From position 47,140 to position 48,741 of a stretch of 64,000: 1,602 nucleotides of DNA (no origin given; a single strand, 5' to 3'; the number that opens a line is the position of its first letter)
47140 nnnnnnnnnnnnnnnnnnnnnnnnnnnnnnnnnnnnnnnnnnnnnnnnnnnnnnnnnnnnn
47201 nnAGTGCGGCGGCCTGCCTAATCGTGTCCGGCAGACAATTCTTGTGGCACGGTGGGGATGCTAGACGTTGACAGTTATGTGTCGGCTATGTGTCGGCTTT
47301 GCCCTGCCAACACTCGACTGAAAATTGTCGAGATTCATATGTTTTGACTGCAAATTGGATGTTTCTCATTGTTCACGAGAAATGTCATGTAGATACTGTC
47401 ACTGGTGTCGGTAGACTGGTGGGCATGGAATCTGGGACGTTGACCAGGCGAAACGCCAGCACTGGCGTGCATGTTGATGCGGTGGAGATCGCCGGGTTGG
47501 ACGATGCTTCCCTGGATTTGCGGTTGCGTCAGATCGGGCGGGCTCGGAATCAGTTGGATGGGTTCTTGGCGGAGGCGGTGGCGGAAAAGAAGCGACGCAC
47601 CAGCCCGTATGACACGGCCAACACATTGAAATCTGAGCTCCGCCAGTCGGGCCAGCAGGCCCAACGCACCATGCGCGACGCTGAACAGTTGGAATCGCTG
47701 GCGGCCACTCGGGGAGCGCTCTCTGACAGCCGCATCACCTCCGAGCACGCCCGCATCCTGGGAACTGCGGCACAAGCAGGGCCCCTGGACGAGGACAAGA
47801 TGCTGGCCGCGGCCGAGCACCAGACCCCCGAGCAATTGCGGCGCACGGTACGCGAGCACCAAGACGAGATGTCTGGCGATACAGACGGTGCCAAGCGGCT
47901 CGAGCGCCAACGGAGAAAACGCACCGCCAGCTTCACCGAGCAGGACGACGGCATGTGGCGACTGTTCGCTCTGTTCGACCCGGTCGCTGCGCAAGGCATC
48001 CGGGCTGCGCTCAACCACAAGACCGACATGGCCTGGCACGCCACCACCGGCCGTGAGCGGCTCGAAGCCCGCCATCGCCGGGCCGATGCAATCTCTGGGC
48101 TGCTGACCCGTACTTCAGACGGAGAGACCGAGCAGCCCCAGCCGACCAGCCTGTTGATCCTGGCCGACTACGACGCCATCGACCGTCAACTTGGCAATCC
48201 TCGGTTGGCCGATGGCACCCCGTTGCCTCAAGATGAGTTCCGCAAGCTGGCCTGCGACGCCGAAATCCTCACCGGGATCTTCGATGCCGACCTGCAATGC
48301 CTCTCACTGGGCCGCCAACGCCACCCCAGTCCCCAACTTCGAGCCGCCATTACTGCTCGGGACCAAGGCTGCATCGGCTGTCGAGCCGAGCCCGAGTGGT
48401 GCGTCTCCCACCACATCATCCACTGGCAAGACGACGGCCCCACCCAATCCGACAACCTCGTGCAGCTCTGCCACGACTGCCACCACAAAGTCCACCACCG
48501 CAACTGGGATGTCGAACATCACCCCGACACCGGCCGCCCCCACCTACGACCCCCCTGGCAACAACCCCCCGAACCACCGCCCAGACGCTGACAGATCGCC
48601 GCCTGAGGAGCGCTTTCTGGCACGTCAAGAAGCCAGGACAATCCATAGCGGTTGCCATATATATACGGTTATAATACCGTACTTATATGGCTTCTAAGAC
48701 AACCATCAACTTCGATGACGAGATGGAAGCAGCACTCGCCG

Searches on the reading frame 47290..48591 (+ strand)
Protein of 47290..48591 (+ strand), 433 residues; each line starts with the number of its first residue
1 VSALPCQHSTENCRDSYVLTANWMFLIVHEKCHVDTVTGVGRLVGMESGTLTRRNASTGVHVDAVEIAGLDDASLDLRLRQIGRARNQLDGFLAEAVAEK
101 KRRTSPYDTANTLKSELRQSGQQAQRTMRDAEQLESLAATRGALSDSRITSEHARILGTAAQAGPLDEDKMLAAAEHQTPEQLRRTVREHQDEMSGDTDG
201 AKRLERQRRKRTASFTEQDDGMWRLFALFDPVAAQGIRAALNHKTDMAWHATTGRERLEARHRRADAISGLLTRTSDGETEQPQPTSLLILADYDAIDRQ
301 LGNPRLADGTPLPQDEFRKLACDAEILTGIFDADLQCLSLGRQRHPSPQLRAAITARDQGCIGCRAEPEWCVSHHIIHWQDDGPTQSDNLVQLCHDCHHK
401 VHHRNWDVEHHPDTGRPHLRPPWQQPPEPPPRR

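Call 118: search_protein_families(library=pfam, proteins=[window:47290-48591:+], max_evalue=0.0001)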
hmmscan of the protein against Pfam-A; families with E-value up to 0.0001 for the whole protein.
window:47290-48591:+ (433 aa): 1 family
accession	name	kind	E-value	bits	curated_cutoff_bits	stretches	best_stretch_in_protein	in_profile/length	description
PF01844.29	HNH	-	8.7e-05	23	21.4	1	361-404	1-47/47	HNH endonuclease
